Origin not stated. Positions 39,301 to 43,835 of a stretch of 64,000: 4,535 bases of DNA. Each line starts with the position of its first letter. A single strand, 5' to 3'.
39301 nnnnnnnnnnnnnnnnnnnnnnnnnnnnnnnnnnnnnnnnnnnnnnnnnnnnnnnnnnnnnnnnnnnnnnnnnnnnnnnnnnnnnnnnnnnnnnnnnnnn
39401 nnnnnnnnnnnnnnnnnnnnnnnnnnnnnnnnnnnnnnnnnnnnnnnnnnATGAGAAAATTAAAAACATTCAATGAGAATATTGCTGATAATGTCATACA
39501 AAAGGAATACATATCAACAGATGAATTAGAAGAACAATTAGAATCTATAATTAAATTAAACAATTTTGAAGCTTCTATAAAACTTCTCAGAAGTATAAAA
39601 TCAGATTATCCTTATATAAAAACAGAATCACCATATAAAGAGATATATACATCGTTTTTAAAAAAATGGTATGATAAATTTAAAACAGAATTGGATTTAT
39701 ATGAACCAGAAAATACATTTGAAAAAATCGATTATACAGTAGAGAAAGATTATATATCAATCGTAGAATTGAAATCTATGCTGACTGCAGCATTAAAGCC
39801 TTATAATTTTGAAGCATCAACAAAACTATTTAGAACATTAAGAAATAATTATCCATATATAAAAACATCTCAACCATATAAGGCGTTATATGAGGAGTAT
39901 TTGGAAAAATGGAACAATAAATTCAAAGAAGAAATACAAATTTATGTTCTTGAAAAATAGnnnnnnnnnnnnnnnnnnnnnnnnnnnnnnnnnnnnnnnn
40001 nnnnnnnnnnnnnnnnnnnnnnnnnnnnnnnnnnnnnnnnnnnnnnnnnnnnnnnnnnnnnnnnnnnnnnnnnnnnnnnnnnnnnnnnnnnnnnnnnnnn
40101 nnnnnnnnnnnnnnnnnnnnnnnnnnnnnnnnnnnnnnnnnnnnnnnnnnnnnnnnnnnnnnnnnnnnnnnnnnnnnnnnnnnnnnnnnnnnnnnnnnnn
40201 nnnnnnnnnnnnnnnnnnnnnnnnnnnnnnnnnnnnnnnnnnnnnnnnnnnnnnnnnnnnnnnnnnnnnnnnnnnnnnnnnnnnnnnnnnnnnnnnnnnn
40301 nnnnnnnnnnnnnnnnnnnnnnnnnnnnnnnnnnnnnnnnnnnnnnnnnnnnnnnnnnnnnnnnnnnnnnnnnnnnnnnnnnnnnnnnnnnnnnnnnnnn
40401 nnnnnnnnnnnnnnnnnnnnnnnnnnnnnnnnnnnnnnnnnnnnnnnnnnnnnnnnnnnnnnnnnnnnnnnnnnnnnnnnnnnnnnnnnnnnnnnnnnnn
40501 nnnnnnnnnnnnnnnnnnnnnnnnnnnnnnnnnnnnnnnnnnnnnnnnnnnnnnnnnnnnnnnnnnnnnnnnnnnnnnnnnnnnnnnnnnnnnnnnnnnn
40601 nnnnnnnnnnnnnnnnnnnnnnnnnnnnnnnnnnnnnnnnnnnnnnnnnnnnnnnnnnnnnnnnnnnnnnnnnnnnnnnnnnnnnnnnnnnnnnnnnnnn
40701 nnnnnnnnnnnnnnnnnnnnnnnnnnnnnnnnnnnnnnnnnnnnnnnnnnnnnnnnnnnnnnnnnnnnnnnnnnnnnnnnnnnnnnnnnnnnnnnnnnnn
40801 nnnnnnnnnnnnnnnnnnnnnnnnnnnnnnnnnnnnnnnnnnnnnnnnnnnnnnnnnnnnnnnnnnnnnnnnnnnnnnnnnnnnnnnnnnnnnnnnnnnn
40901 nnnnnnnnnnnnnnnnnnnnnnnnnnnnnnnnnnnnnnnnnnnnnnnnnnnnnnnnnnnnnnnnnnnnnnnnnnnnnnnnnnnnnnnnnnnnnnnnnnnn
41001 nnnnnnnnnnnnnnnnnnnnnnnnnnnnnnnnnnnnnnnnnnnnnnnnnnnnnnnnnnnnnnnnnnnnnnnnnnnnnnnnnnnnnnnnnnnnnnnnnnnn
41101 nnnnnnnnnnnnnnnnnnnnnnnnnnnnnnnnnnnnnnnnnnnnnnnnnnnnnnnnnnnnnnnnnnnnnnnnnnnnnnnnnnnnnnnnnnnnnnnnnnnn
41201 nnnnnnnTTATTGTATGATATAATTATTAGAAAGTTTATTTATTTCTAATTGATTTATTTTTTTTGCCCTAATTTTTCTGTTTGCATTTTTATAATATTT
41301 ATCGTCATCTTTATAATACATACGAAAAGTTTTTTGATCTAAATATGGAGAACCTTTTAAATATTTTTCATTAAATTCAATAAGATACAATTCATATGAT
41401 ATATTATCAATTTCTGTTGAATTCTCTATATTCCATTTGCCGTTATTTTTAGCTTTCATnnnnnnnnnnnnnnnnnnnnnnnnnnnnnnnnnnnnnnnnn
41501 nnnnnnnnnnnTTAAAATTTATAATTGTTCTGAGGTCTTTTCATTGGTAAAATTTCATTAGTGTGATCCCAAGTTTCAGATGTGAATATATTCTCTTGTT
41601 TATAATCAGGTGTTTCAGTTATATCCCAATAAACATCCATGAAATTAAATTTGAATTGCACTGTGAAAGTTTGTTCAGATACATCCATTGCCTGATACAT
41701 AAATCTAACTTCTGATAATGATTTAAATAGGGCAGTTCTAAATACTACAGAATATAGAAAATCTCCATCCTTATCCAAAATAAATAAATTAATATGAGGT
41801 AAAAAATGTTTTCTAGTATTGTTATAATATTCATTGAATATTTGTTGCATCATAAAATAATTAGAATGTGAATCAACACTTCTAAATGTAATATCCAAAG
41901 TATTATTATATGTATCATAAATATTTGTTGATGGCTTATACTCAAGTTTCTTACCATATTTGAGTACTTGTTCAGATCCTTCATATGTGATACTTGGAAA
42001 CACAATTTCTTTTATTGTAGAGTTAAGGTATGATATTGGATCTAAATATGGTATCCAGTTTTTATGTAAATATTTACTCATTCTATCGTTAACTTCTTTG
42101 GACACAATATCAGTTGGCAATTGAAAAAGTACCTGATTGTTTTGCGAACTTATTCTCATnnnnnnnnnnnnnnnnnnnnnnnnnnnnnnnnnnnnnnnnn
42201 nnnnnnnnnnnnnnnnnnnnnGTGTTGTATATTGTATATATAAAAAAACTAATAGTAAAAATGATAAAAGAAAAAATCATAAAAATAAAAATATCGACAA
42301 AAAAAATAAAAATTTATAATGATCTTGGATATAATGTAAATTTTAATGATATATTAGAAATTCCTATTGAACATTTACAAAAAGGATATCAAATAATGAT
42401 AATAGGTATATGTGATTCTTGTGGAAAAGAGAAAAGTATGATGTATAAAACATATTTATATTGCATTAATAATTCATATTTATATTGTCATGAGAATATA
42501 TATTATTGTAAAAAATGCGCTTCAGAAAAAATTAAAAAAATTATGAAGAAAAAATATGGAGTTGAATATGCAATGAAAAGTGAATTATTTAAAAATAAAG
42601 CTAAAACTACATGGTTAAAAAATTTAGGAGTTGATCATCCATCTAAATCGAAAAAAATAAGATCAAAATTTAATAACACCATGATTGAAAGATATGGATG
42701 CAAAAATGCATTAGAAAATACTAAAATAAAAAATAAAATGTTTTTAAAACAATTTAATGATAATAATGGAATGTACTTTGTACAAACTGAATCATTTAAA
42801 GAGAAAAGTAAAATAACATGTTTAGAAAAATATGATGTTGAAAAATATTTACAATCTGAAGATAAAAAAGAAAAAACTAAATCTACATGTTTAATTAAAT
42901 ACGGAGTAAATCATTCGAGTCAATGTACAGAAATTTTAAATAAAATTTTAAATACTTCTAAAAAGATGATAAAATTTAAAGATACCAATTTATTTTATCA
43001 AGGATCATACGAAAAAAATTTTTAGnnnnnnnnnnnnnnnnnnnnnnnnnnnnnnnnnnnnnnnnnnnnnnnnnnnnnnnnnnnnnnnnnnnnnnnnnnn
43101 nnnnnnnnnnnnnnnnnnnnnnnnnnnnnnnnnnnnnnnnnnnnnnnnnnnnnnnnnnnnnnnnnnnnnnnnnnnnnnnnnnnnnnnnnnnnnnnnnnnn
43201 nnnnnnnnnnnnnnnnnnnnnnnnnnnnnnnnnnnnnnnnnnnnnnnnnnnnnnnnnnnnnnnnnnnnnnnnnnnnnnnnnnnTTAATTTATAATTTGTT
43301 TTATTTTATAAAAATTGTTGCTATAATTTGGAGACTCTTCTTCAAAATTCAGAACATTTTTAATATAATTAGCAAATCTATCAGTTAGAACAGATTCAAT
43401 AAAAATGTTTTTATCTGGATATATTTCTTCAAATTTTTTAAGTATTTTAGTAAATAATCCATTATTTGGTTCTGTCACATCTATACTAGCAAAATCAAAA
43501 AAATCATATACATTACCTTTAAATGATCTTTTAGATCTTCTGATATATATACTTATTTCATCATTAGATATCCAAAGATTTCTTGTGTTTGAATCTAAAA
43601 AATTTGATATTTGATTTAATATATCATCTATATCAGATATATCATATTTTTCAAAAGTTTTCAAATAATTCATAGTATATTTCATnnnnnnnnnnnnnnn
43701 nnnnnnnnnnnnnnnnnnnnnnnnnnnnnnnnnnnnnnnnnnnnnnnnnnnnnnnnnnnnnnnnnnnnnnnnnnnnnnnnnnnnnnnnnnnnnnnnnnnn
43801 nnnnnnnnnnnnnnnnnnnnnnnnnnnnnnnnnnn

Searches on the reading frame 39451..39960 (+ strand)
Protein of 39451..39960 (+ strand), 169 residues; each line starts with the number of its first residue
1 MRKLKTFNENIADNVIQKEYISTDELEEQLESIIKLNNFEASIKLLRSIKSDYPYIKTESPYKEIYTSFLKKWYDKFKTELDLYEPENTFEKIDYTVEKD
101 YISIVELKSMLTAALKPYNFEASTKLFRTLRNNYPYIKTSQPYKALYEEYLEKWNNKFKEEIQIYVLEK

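Call 3: search_protein_families(library=pfam, proteins=[window:39451-39960:+], max_evalue=0.1)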
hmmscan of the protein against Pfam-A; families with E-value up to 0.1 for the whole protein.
window:39451-39960:+ (169 aa): 1 family
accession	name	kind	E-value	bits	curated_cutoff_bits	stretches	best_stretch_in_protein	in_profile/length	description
PF13683.12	rve_3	-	0.059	13.6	26.5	0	138-162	6-30/67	Integrase core domain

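Call 5: search_protein_families(library=phrogs, proteins=[window:39451-39960:+], max_evalue=0.01)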
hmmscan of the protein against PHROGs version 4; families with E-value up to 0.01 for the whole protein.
window:39451-39960:+ (169 aa): 1 family
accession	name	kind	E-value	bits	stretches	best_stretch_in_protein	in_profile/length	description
phrog_21531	-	unknown function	0.0078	17.3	1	6-57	28-79/81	-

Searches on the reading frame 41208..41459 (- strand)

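Call 3: search_protein_families(library=pfam, proteins=[window:41208-41459:-], max_evalue=0.1)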
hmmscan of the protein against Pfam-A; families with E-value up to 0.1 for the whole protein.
window:41208-41459:- (83 aa): 0 families

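Call 5: search_protein_families(library=phrogs, proteins=[window:41208-41459:-], max_evalue=0.01)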
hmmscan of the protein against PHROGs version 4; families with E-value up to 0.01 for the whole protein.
window:41208-41459:- (83 aa): 0 families

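Call 35: search_protein_families(library=phrogs, proteins=[window:41208-41459:-], max_evalue=1)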
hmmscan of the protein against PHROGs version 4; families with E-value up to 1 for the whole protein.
window:41208-41459:- (83 aa): 2 families
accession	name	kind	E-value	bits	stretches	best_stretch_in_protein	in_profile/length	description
phrog_7515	-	unknown function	0.011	17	1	27-80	16-72/89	-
phrog_13889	-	unknown function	0.024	15.5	1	14-59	120-161/171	-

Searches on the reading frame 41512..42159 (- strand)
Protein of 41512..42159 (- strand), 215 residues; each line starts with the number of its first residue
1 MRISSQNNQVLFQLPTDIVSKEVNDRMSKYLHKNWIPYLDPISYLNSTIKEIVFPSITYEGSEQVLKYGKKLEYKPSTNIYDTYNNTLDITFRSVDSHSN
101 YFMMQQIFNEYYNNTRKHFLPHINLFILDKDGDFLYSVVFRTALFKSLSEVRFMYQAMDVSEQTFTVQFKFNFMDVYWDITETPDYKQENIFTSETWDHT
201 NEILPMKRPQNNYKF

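Call 3: search_protein_families(library=pfam, proteins=[window:41512-42159:-], max_evalue=0.1)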
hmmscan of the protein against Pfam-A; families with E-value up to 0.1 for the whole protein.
window:41512-42159:- (215 aa): 0 families

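Call 5: search_protein_families(library=phrogs, proteins=[window:41512-42159:-], max_evalue=0.01)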
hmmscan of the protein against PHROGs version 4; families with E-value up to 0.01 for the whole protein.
window:41512-42159:- (215 aa): 0 families

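Call 35: search_protein_families(library=phrogs, proteins=[window:41512-42159:-], max_evalue=1)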
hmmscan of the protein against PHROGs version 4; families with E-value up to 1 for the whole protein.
window:41512-42159:- (215 aa): 2 families
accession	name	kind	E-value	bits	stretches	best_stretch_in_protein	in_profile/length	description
phrog_25021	-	unknown function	0.16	13.3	1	73-115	42-82/87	-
phrog_19183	-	unknown function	0.81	11.5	1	41-104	17-78/92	-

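Call 46: find_homologous_proteins(query=window:41512-42159:-, max_evalue=0.00001)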
Query window:41512-42159:- (215 aa): 433 proteins with E <= 0.00001 among 456 candidates; the best 120 are listed.
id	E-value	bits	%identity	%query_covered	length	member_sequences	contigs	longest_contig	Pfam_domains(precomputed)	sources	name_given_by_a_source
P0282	1.6e-127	442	90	100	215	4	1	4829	-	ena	-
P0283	3.0e-116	405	80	99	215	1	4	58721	-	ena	-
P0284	4.0e-115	401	83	99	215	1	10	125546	-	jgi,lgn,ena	-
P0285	2.3e-108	379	77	99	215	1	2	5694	-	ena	-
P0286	5.5e-108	378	77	99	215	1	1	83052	-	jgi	-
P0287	1.0e-107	377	75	99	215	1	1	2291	-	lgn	-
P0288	5.1e-107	375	76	99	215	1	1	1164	-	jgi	jgi:hypothetical protein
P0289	1.5e-106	373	74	99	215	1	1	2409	-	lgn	-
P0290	2.7e-106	372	75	99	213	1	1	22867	-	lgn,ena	-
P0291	3.2e-106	372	75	99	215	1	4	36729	-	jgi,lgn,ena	-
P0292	6.2e-106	371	75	99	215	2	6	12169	-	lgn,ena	-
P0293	2.4e-105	369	74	99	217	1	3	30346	-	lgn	-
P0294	2.6e-105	369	74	99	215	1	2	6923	-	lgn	-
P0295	6.2e-105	368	74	99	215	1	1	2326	-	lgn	-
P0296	3.9e-104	365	73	99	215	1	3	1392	-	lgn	-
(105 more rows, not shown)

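Call 55: predict_structure(alignment_id=A2)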
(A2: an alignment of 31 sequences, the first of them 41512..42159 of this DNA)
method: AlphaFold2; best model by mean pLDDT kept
length: 215 residues; sequences in the alignment: 31
mean_pLDDT: 66.2   pTM: 0.58
mean pLDDT of the five models: 66.2, 61.5, 59.1, 52.2, 47.4
residues with pLDDT >= 90: 0; 70-90: 115; 50-70: 46; < 50: 54
segments of 3 or more residues with pLDDT < 50: 57-66, 71-84, 187-198, 201-215
pLDDT, mean of each block of 10 residues (from residue 1): 67 69 83 82 81 57 50 43 59 74 84 78 77 76 77 52 76 71 55 44 43 45
secondary structure, 60 per line:
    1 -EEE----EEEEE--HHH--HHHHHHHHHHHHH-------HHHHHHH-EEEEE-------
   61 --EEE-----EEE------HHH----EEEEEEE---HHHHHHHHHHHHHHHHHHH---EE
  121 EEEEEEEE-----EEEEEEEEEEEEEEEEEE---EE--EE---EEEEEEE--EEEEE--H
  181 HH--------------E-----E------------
elements in order: E2-4 E9-13 H21-33 H41-47 E49-53 E63-65 E71-73 E87-93 H97-115 E119-128 E134-151 E164-170 E173-177

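Call 57: fold_search(model_id=the predicted structure, library=pdb)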
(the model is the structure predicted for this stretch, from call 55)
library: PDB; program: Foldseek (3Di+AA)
matches with E <= 10: 759; with E <= 0.001: 39
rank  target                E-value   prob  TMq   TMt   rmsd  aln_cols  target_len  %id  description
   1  9mkb_AC               1.8e-06  1.00  0.45  0.53   6.7       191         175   16  Structure of the bacteriophage T4 portal-neck-tail complex (released 2025-12-24)
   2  9qgl_1A               2.8e-05  1.00  0.35  0.48   6.7       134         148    8  Cryo-EM structure of the PlPVC1 baseplate, 6-fold symmetrized (C6), in extended state (released 2025-10-29)
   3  9mkb_q5               2.9e-05  1.00  0.40  0.40  12.3       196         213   14  Structure of the bacteriophage T4 portal-neck-tail complex (released 2025-12-24)
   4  6rap_A                3.3e-05  1.00  0.35  0.48   7.0       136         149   10  Cryo-EM structure of the anti-feeding prophage cap (AFP tube terminating cap) (released 2019-04-17)
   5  6j0b_a                4.8e-05  1.00  0.36  0.49   6.6       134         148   10  Cryo-EM Structure of an Extracellular Contractile Injection System, PVC sheath-tube complex in extended state (released 2019-04-10)
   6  6rao_A                6.1e-05  1.00  0.31  0.42   6.9       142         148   10  Cryo-EM structure of the anti-feeding prophage (AFP) baseplate, 6-fold symmetrised (released 2019-04-17)
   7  5xhh_A                6.8e-05  1.00  0.30  0.41  17.4       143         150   12  crystal structure of Hcp1 from Salmonella typhimurium (released 2018-03-07)
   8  7adz_1a               7.6e-05  1.00  0.35  0.51   7.4       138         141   10  Cryo-EM structure of an extracellular contractile injection system in marine bacterium Algoriphagus machipongonensis, (released 2022-02-16)
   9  9mkb_q3               7.6e-05  1.00  0.38  0.39  11.6       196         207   11  Structure of the bacteriophage T4 portal-neck-tail complex (released 2025-12-24)
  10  9qgl_5A               8.5e-05  1.00  0.30  0.41   7.7       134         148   12  Cryo-EM structure of the PlPVC1 baseplate, 6-fold symmetrized (C6), in extended state (released 2025-10-29)
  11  8gra_A                9.0e-05  1.00  0.30  0.47   6.6       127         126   13  Structure of Type VI secretion system cargo delivery vehicle Hcp-VgrG-PAAR (released 2023-07-12)
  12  6j0f_a                1.2e-04  1.00  0.32  0.46   7.3       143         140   10  Cryo-EM Structure of an Extracellular Contractile Injection System, PVC sheath/tube terminator in extended state (released 2019-04-10)
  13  7aeb_Y                1.2e-04  1.00  0.31  0.42   7.4       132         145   13  Cryo-EM structure of an extracellular contractile injection system in marine bacterium Algoriphagus machipongonensis,  (released 2022-02-16)
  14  9qgn_1A               1.3e-04  1.00  0.36  0.50   6.7       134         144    8  Cryo-EM structure of the PlPVC1 cap, 6-fold symmetrized (C6), in extended state (released 2025-10-29)
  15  8gra_B                1.4e-04  1.00  0.29  0.45   6.8       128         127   12  Structure of Type VI secretion system cargo delivery vehicle Hcp-VgrG-PAAR (released 2023-07-12)
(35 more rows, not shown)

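Call 59: search_protein_families(library=pfam, proteins=[window:41512-42159:-], max_evalue=1)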
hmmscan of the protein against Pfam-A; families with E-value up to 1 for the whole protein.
window:41512-42159:- (215 aa): 1 family
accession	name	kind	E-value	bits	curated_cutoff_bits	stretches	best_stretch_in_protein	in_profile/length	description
PF03722.19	Hemocyanin_N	-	0.29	12.2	28.9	1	62-139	21-96/124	Hemocyanin, all-alpha domain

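Call 73: search_dna_similar(query=window:41512-42159:-, collection=phages, mode=protein, max_evalue=0.001, max_rows=25)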
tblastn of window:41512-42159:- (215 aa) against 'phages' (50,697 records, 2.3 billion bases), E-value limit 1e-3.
Records with a match: 15; places in all: 15; records where one place covers at least 80% of the query: 6.
Best place of each record, by identity: <60% 15.
By first word of the organism name: uncultured 6; Prevotella 5; Chryseobacterium 2; Tenacibaculum 2.
By host as written in the record: - 6; Prevotella sp. 5; Chryseobacterium indologenes MA9 2; Tenacibaculum sp. 2.
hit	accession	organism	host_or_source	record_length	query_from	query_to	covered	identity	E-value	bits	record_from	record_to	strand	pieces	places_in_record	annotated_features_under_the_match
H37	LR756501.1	uncultured phage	metagenomic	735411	1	192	89%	51.0%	5e-59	205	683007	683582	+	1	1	record has no annotation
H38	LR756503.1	uncultured phage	metagenomic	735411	1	192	89%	51.0%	5e-59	205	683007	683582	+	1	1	record has no annotation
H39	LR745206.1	uncultured phage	metagenomic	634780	1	176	82%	39.5%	1e-31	126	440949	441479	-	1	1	record has no annotation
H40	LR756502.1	uncultured phage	metagenomic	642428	1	176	82%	39.4%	2e-32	128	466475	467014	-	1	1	record has no annotation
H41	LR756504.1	uncultured phage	metagenomic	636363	3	203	93%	30.8%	1e-24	106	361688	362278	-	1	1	record has no annotation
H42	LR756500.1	uncultured phage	metagenomic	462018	1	172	80%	28.2%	3e-15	79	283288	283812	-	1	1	record has no annotation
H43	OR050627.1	Chryseobacterium phage MA9V-1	Chryseobacterium indologenes MA9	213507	14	180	78%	24.4%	4e-6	52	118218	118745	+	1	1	hypothetical protein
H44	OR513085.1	Chryseobacterium phage MA9V-2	Chryseobacterium indologenes MA9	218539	14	180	78%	24.4%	4e-6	52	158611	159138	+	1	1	hypothetical protein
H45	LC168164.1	Tenacibaculum phage pT24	Tenacibaculum sp.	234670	45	195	70%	25.9%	9e-4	45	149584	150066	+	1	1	hypothetical protein (x2)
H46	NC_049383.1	Tenacibaculum phage pT24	Tenacibaculum sp.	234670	45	195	70%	25.9%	9e-4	45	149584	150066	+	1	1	hypothetical protein | baseplate wedge subunit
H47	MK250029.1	Prevotella phage Lak-C1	Prevotella sp.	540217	22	177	73%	24.4%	8e-5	49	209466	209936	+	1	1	record has no annotation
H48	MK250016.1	Prevotella phage Lak-A1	Prevotella sp.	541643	22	177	73%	24.4%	4e-4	47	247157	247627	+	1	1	record has no annotation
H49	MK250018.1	Prevotella phage Lak-A1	Prevotella sp.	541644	22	177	73%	24.4%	4e-4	47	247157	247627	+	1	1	record has no annotation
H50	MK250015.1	Prevotella phage Lak-A1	Prevotella sp.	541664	22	177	73%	24.4%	4e-4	47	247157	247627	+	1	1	record has no annotation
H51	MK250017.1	Prevotella phage Lak-A1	Prevotella sp.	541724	22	177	73%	24.4%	4e-4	47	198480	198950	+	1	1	record has no annotation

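Call 74: get_annotated_region(hit=H46, flank=5000)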
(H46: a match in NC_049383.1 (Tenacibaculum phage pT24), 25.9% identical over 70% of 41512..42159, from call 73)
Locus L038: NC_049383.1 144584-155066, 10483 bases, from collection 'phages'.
description: Tenacibaculum phage pT24 DNA, complete genome.
organism: Tenacibaculum phage pT24 (NCBI taxid 1880590)
taxonomy: Viruses; Duplodnaviria; Heunggongvirae; Uroviricota; Caudoviricetes; Kungbxnavirus; Kungbxnavirus pT24
host: Tenacibaculum sp.; source: -; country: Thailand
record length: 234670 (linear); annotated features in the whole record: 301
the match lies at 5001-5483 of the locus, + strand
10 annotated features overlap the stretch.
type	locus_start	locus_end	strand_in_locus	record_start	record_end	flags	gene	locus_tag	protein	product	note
CDS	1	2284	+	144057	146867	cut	-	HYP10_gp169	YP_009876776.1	DNA ligase 1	-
CDS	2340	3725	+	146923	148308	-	-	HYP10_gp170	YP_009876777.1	hypothetical protein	-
CDS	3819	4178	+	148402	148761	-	-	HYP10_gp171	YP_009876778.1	hypothetical protein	-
CDS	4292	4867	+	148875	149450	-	-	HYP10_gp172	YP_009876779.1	hypothetical protein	-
CDS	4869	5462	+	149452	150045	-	-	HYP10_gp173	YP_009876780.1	hypothetical protein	-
CDS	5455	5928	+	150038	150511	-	-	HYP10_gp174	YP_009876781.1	baseplate wedge subunit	-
CDS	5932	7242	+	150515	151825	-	-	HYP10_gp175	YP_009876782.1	hypothetical protein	-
CDS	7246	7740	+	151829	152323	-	-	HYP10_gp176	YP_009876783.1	head completion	-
CDS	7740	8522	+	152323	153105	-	-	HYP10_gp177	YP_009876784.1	hypothetical protein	-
CDS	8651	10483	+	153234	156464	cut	-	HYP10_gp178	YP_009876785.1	hypothetical protein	-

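Call 75: get_annotated_region(hit=H43, flank=5000)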
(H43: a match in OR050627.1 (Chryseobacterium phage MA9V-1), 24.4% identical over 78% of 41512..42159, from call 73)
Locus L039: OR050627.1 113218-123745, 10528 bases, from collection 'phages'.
description: Chryseobacterium phage MA9V-1, complete genome.
organism: Chryseobacterium phage MA9V-1 (NCBI taxid 2936916)
taxonomy: Viruses; Duplodnaviria; Heunggongvirae; Uroviricota; Caudoviricetes
host: Chryseobacterium indologenes MA9; source: medical sewage; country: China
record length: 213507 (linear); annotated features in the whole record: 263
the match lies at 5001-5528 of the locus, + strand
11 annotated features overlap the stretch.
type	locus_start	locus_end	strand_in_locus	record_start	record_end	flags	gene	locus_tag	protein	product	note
CDS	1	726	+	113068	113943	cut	-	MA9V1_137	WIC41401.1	hypothetical protein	-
CDS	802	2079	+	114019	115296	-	-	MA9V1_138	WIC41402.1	DNA polymerase family B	-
CDS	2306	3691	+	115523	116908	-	-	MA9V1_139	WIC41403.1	hypothetical protein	-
CDS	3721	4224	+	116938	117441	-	-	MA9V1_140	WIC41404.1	hypothetical protein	-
CDS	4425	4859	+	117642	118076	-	-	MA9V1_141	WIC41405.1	hypothetical protein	-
CDS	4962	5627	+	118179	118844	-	-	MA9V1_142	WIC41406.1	hypothetical protein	-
CDS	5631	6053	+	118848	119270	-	-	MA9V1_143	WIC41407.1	hypothetical protein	-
CDS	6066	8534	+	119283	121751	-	-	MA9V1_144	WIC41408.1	lysozyme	lysozyme RrrD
CDS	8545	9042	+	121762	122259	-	-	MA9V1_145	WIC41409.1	hypothetical protein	-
CDS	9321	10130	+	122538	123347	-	-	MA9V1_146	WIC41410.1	hypothetical protein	-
CDS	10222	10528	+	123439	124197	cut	-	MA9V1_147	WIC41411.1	hypothetical protein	-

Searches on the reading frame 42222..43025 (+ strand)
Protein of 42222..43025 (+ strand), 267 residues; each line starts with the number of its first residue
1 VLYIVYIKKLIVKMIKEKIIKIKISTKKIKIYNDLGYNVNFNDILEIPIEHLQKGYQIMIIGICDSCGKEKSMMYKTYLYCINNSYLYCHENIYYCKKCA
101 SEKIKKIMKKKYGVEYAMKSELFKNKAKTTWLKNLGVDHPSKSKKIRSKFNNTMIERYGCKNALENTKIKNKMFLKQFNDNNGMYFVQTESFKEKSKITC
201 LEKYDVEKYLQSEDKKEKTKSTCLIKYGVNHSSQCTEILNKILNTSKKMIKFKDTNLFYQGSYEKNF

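Call 3: search_protein_families(library=pfam, proteins=[window:42222-43025:+], max_evalue=0.1)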
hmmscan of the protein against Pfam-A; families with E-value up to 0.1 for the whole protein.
window:42222-43025:+ (267 aa): 4 families
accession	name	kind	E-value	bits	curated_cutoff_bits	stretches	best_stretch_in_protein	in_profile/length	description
PF24308.1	DUF7487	-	7.7e-25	88.5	27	2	144-247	20-123/220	Family of unknown function (DUF7487)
PF03691.19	UPF0167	-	0.026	14.8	25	1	63-199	22-161/174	Uncharacterised protein family (UPF0167)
PF12368.13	Rhodanese_C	-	0.029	15.1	26.9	1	59-103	20-57/66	Rhodanase C-terminal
PF00947.25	Pico_P2A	-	0.032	14.7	26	0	88-141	39-90/127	Picornavirus core protein 2A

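Call 5: search_protein_families(library=phrogs, proteins=[window:42222-43025:+], max_evalue=0.01)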
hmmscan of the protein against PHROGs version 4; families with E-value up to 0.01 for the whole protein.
window:42222-43025:+ (267 aa): 3 families
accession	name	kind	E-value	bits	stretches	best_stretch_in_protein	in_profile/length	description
phrog_12131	-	DNA, RNA and nucleotide metabolism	4.1e-15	56.7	3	88-148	117-176/313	homing endonuclease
phrog_3339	-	DNA, RNA and nucleotide metabolism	7.4e-13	49.4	2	176-254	122-199/536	homing endonuclease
phrog_5104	-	unknown function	0.0013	19.3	1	14-171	1-139/228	-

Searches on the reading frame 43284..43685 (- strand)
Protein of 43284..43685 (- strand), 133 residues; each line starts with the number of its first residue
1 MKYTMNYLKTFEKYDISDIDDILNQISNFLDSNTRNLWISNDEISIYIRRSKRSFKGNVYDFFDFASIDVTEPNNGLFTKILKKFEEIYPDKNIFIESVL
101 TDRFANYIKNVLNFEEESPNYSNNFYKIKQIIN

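Call 35: search_protein_families(library=phrogs, proteins=[window:43284-43685:-], max_evalue=1)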
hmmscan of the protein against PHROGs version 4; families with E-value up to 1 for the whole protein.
window:43284-43685:- (133 aa): 1 family
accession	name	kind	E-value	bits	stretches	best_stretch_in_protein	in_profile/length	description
phrog_3718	-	unknown function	0.37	12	1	17-50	57-90/90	-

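Call 59: search_protein_families(library=pfam, proteins=[window:43284-43685:-], max_evalue=1)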
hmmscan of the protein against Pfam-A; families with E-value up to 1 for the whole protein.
window:43284-43685:- (133 aa): 0 families
